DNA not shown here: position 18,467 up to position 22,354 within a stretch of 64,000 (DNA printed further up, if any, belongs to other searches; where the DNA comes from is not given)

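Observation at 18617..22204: OppF ATPase interrupted by three exact-period 279-aa repeats, placing 12 predicted TM helices inside a nucleotide-binding domain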

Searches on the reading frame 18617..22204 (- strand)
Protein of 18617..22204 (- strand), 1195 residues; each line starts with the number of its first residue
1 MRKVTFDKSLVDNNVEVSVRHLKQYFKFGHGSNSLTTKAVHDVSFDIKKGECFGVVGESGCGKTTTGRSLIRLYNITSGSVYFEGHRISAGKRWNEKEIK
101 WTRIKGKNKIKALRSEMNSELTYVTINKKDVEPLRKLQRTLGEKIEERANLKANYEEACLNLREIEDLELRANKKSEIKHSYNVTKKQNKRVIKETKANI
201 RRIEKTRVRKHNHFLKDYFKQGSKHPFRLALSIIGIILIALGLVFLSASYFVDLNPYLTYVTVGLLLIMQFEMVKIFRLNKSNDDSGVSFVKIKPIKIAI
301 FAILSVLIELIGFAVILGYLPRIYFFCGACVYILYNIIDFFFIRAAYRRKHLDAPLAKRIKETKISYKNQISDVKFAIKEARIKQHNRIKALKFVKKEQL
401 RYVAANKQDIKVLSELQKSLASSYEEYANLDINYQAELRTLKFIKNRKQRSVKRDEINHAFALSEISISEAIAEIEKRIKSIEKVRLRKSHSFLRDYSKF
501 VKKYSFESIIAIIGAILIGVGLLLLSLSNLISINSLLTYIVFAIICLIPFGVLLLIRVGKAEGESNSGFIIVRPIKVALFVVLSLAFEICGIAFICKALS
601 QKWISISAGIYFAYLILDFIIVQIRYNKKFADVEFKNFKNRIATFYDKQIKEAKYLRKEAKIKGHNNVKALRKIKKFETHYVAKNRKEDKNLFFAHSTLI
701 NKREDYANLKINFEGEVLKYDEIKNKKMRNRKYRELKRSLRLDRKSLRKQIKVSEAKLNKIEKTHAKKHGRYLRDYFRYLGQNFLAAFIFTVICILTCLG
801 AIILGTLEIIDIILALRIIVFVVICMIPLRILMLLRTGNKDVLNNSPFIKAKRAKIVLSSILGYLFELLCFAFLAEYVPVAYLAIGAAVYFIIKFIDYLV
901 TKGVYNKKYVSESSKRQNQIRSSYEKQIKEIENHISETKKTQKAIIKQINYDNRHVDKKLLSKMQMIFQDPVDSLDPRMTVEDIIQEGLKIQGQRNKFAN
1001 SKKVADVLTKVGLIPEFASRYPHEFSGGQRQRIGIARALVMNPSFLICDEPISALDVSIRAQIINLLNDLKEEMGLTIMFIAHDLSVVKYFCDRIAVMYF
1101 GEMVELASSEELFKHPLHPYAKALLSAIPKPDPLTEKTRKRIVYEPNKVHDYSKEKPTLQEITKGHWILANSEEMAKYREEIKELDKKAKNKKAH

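Call 5: search_protein_families(library=pfam, proteins=[window:18617-22204:-], max_evalue=0.01)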
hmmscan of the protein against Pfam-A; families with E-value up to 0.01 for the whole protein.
window:18617-22204:- (1195 aa): 3 families
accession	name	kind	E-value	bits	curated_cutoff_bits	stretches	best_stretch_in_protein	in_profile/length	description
PF00005.33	ABC_tran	-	1.2e-29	104.1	25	2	948-1052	41-136/137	ABC transporter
PF08352.17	oligo_HPY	-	3.6e-08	34.1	27.1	1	1104-1144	1-40/65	Oligopeptide/dipeptide transporter, C-terminal region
PF13401.12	AAA_22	-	0.0044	17.8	27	0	53-130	8-45/130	AAA domain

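Call 8: find_homologous_proteins(query=window:18617-22204:-, max_evalue=0.00001)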
Query window:18617-22204:- (1195 aa): 1268 proteins with E <= 0.00001 among 8000 candidates; the best 120 are listed.
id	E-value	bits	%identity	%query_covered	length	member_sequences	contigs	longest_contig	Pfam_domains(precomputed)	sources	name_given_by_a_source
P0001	0.0e+0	2606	100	100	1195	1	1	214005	PF00005.34,PF08352.18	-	-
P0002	3.8e-209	716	73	22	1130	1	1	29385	PF00005.34,PF13401.13,PF08352.18,PF13304.13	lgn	-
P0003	4.7e-206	705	72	22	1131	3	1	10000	PF00005.34,PF13401.13,PF08352.18,PF13304.13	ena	-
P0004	1.3e-203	697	75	21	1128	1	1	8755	PF00005.34,PF13401.13,PF08352.18,PF13304.13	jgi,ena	-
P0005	4.1e-203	696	77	21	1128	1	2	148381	PF00005.34,PF13401.13,PF08352.18,PF13304.13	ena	-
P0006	3.7e-202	692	65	25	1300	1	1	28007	PF00005.34,PF13401.13,PF08352.18,PF13304.13,PF09954.15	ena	-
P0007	3.7e-202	692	65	25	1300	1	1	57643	PF00005.34,PF13401.13,PF08352.18,PF13304.13,PF09954.15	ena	-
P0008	3.7e-202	692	65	25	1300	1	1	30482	PF00005.34,PF13401.13,PF08352.18,PF13304.13,PF09954.15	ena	-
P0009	6.6e-202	692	72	21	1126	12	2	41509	PF00005.34,PF13401.13,PF08352.18,PF13304.13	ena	-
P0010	1.5e-201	690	65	25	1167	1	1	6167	PF00005.34,PF13401.13,PF08352.18,PF13304.13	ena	-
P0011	1.7e-201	690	75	21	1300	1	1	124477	PF00005.34,PF13401.13,PF08352.18,PF13304.13,PF09954.15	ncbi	-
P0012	2.0e-201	690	74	21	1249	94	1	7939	PF00005.34,PF08352.18,PF13304.13,PF09954.15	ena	-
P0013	2.6e-201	690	75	21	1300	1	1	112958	PF00005.34,PF13401.13,PF08352.18,PF13304.13,PF09954.15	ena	-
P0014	3.5e-201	689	65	25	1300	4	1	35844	PF00005.34,PF13401.13,PF08352.18,PF13304.13,PF09954.15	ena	-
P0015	3.5e-201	689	65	25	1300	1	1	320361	PF00005.34,PF13401.13,PF08352.18,PF13304.13,PF09954.15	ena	-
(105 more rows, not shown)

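Call 17: find_encoding_contigs(protein=P0001, flank=10000, max_places=5)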
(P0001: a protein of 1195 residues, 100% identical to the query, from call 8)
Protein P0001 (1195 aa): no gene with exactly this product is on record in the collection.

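Call 29: find_related_loci(query=window:18617-22204:-, collection=genome_contigs, flank=6000)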
Query window:18617-22204:- (1195 aa) in genome_contigs; peptide patterns used: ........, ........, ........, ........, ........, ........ (x = any residue, [..] = any of these).
600 stretches matched a pattern (row limit reached: there are more); 594 encode a relative of the query (tblastn E <= 1e-3); the best 80 are kept; 80 distinct loci.
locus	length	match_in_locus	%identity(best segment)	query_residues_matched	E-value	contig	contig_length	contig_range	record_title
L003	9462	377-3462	77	2-1188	5e-132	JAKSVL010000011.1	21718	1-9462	MAG: Bacilli bacterium isolate Horse_feces358 MAG358_11, whole genome shotgun sequence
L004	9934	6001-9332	74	3-1190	3e-130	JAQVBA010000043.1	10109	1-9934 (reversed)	MAG: Acholeplasmataceae bacterium isolate STD2_54 NODE_26386_length_10109_cov_22.073432_Sandtown_D2, whole genome shotgu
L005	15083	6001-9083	73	2-1182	1e-129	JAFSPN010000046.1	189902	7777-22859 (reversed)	MAG: Bacilli bacterium isolate RGIG3356 Goat_Reticulum-6__c379228, whole genome shotgun sequence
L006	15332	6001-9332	73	2-1190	4e-129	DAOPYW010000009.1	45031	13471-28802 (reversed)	MAG TPA_asm: Bacilli bacterium isolate AMR_MDS_1304 NODE_683_length_45031_cov_6.935188, whole genome shotgun sequence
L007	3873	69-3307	74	2-1179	9e-132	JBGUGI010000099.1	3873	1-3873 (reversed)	MAG: Bacilli bacterium isolate ruminal_MAG_378 ruminal_MAG_378_contig_0099, whole genome shotgun sequence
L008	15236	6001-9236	74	2-1180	1e-126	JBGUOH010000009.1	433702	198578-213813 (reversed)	MAG: Bacilli bacterium isolate ruminal_MAG_191 ruminal_MAG_191_contig_0009, whole genome shotgun sequence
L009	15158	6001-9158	73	2-1184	4e-126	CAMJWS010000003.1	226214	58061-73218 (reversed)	MAG: uncultured Bacillales bacterium isolate SRR12081298_bin.12_metaWRAP_v1.3_MAG genome assembly, contig: ERZ12289774.2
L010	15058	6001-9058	74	3-1186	7e-122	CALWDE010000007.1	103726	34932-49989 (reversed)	MAG: uncultured Bacilli bacterium isolate E17__bin75 genome assembly, contig: E17__k127_5997675, whole genome shotgun se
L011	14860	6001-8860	70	4-1193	7e-122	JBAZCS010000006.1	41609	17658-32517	MAG: Bacilli bacterium isolate SO_2017_LW2_79 scaffold_829_c1_LW138R_2017, whole genome shotgun sequence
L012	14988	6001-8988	72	4-1190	1e-119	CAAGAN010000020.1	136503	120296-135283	MAG TPA_asm: Bacilli bacterium, isolate HGM10937, WGS project CAAGAN010000000 data, contig: SRS476019_56_k119_57243, who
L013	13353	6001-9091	66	9-1190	2e-114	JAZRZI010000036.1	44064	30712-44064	MAG: Bacilli bacterium isolate T1900044948_TA20190001.MAGScoT_cleanbin_000043 SGB_3510_k141_2141616, whole genome shotgu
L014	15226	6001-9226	61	1-1183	2e-109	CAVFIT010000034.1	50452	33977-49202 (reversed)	Phocaeicola dorei isolate H07667-L1_cleanbin_000084 genome assembly, contig: Spades_H07667-L1_contig_512, whole genome s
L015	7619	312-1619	63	15-1186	1e-101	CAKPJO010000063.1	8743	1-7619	MAG: uncultured Bacilli bacterium isolate REFINED_METABAT215_TOP10_CONTIGS_1500_ASSEMBLY_K77_MERGED__Hadza_MoBio_hadza-A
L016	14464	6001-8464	69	17-1184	2e-100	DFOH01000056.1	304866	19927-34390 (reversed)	MAG TPA_asm: Firmicutes bacterium UBA3546 UBA3546_contig_460, whole genome shotgun sequence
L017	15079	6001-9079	54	12-1180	5e-97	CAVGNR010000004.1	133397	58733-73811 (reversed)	Escherichia coli isolate H07629-L1_cleanbin_000009 genome assembly, contig: Spades_H07629-L1_contig_42, whole genome sho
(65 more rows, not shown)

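Call 45: search_solved_structures(query=window:18617-22204:-, max_evalue=1e-20, show_alignments=1)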
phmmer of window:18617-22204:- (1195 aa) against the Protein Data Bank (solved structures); distinct sequences matched with E-value up to 1e-20: 139 (the best 60 are shown).
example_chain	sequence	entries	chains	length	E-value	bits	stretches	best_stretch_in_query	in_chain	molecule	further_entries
8j5q_D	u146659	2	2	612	9.1e-99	335.1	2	960-1134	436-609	Uncharacterized ABC transporter ATP-binding protein Rv1281c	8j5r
8j5s_D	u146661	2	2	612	6e-98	332.3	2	960-1134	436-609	Uncharacterized ABC transporter ATP-binding protein Rv1281c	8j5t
8wd9_D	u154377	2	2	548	3.5e-79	270.2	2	963-1131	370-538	Probable dipeptide-transport ATP-binding protein ABC transporter DppD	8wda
8wdb_D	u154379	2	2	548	2.3e-78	267.5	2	963-1131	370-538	Probable dipeptide-transport ATP-binding protein ABC transporter DppD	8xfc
8z21_D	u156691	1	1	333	5.6e-72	246.4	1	961-1140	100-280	Oligopeptide transport ATP-binding protein OppF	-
8z1v_D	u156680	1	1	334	4.5e-63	216.9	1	958-1140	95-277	Dipeptide transport ATP-binding protein DppF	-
8z1w_D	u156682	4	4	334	1.2e-62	215.5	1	958-1140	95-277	Dipeptide transport ATP-binding protein DppF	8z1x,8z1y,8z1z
8z21_C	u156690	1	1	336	2.3e-46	161.5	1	950-1134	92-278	Oligopeptide transport ATP-binding protein OppD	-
8z1v_C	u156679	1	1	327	2.3e-43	151.6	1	962-1130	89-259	Dipeptide transport ATP-binding protein DppD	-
8z1w_C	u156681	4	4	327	6.1e-43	150.2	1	962-1130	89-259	Dipeptide transport ATP-binding protein DppD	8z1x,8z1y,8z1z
9nfi_A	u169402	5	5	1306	6.1e-36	127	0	1024-1187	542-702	Permeability Glycoprotein (P-gp)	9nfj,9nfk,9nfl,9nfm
9oe1_A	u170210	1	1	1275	5.5e-35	123.9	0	1024-1115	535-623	ATP-binding cassette, sub-family B (MDR/TAP), member 4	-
9ody_A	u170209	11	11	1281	5.6e-35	123.8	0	1024-1115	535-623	ATP-binding cassette, sub-family B (MDR/TAP), member 4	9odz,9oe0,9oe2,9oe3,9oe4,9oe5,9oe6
3dhw_C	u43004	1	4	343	8.6e-35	123.2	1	1000-1131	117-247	Methionine import ATP-binding protein metN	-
3tui_C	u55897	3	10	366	2e-34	122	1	1000-1131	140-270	Methionine import ATP-binding protein MetN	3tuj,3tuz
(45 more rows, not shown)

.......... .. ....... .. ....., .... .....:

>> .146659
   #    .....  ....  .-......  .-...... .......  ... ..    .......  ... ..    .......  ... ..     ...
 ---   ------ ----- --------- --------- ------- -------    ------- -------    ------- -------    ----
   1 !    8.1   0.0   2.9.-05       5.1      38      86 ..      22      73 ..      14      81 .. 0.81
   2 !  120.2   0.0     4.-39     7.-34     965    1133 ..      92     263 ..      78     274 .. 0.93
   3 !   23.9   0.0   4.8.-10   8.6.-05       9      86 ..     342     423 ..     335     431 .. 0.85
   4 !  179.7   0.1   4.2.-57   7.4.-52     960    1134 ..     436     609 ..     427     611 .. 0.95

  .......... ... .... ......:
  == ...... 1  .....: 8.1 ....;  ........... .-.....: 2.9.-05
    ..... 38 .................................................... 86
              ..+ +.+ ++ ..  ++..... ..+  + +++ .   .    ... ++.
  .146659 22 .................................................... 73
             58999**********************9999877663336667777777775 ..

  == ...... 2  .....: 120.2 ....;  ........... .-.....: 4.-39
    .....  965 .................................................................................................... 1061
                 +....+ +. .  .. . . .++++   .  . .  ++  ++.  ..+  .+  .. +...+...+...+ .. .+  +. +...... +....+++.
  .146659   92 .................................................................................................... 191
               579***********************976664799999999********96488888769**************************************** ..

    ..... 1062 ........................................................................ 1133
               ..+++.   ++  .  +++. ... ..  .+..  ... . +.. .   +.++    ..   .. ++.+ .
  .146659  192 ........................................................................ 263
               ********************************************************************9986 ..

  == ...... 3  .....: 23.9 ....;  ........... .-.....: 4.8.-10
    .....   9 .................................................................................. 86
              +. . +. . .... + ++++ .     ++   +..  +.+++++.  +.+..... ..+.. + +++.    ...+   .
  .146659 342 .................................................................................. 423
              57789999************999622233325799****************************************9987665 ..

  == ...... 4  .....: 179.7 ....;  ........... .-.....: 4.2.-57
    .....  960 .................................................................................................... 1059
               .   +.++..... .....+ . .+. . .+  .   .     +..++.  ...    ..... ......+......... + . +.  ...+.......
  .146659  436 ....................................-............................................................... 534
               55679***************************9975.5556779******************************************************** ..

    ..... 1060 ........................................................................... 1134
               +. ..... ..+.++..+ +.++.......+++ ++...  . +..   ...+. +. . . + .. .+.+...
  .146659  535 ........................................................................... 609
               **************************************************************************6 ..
